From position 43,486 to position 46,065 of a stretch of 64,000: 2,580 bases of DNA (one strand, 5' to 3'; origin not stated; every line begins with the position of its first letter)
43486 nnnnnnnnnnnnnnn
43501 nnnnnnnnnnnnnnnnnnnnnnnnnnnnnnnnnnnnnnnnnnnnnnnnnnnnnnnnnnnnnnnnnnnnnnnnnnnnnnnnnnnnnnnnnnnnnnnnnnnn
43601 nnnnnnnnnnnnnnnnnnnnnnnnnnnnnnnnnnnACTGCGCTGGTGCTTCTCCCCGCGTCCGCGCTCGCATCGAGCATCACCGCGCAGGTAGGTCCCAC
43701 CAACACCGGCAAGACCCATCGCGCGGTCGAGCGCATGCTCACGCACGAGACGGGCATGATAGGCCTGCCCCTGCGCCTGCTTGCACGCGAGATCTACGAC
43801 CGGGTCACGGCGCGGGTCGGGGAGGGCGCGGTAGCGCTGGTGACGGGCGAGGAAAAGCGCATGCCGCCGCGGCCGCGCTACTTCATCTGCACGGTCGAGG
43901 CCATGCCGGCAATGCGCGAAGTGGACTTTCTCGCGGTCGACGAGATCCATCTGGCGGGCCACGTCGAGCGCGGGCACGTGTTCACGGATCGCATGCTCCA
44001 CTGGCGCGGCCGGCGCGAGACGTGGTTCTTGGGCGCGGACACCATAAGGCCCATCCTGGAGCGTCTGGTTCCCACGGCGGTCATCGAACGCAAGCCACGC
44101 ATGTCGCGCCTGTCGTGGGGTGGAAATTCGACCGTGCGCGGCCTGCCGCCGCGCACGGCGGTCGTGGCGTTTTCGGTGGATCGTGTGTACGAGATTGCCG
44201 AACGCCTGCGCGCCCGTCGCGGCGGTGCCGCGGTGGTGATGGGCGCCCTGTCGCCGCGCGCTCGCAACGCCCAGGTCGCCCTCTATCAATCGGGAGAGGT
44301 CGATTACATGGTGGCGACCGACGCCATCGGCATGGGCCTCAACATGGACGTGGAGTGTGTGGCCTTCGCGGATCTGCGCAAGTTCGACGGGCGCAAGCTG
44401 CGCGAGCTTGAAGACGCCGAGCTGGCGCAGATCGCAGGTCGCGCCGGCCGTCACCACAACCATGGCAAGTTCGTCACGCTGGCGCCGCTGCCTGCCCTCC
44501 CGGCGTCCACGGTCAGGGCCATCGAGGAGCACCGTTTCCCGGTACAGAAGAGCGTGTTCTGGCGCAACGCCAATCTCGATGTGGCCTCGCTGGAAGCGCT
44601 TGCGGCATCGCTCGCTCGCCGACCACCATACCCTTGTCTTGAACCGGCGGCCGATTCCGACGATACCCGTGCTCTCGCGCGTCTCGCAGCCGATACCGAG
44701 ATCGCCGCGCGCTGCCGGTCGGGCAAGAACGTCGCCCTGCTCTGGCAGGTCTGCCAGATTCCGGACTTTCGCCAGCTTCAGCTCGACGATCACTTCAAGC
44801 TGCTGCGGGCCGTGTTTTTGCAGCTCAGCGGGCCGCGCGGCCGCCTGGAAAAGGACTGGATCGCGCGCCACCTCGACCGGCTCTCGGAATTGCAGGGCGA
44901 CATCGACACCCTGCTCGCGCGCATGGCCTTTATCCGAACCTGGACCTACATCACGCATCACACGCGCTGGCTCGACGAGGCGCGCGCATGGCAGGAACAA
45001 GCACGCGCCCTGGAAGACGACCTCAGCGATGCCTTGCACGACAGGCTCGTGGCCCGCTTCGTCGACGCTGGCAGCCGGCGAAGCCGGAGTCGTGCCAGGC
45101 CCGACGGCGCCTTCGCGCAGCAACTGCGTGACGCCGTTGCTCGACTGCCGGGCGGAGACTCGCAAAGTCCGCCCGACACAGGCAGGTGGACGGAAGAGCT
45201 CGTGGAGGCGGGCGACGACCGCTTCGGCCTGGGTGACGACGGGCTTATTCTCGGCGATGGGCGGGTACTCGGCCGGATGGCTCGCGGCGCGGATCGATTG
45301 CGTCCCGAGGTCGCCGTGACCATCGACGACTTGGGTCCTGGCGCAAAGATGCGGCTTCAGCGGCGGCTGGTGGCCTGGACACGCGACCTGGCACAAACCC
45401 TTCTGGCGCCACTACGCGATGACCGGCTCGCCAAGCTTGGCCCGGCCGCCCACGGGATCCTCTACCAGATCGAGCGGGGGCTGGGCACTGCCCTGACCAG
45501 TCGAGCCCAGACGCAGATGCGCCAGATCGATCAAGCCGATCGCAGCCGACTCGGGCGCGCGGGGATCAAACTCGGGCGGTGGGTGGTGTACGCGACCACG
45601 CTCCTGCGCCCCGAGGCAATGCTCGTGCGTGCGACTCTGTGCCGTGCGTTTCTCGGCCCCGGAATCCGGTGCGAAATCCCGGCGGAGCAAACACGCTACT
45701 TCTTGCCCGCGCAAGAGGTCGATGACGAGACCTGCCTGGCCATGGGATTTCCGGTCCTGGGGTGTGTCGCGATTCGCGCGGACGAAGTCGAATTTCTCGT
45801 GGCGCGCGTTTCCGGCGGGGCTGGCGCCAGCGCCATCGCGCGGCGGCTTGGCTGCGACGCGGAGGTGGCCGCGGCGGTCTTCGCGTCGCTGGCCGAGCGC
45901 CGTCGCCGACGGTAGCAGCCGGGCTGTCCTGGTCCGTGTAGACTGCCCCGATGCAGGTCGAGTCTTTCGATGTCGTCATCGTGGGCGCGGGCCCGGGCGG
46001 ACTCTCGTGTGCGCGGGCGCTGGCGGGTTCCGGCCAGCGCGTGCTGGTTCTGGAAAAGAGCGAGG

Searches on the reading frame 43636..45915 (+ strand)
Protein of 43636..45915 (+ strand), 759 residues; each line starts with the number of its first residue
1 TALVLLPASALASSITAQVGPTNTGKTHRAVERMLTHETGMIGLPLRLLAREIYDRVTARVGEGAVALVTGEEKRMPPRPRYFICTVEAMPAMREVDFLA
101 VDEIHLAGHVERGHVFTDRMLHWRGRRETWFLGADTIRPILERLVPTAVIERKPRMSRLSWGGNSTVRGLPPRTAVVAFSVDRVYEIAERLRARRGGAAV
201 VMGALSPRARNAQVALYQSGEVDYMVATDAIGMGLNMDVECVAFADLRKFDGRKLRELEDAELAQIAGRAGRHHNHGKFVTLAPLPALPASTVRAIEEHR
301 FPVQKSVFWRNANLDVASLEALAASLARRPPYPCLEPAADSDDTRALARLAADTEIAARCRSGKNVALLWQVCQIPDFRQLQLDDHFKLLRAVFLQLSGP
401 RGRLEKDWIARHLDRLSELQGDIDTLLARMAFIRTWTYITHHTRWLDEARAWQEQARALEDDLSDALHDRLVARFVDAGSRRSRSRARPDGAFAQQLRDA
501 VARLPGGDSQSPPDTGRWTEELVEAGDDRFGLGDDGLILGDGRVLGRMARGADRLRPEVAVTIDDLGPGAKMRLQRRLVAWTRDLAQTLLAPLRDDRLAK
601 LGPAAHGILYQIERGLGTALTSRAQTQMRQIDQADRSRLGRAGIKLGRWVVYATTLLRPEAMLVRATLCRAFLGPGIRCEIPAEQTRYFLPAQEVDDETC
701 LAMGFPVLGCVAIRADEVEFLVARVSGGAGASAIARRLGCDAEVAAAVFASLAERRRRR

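Call 87: search_protein_families(library=pfam, proteins=[window:43636-45915:+], max_evalue=0.001)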
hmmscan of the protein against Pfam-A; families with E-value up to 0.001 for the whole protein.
window:43636-45915:+ (759 aa): 2 families
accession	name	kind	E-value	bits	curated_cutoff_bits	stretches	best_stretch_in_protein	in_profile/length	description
PF22527.2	DEXQc_Suv3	-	4.8e-25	88.4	27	1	11-145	11-142/154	DEXQ-box helicase domain of Suv3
PF00271.37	Helicase_C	-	2.1e-09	38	23.5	1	173-273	17-109/110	Helicase conserved C-terminal domain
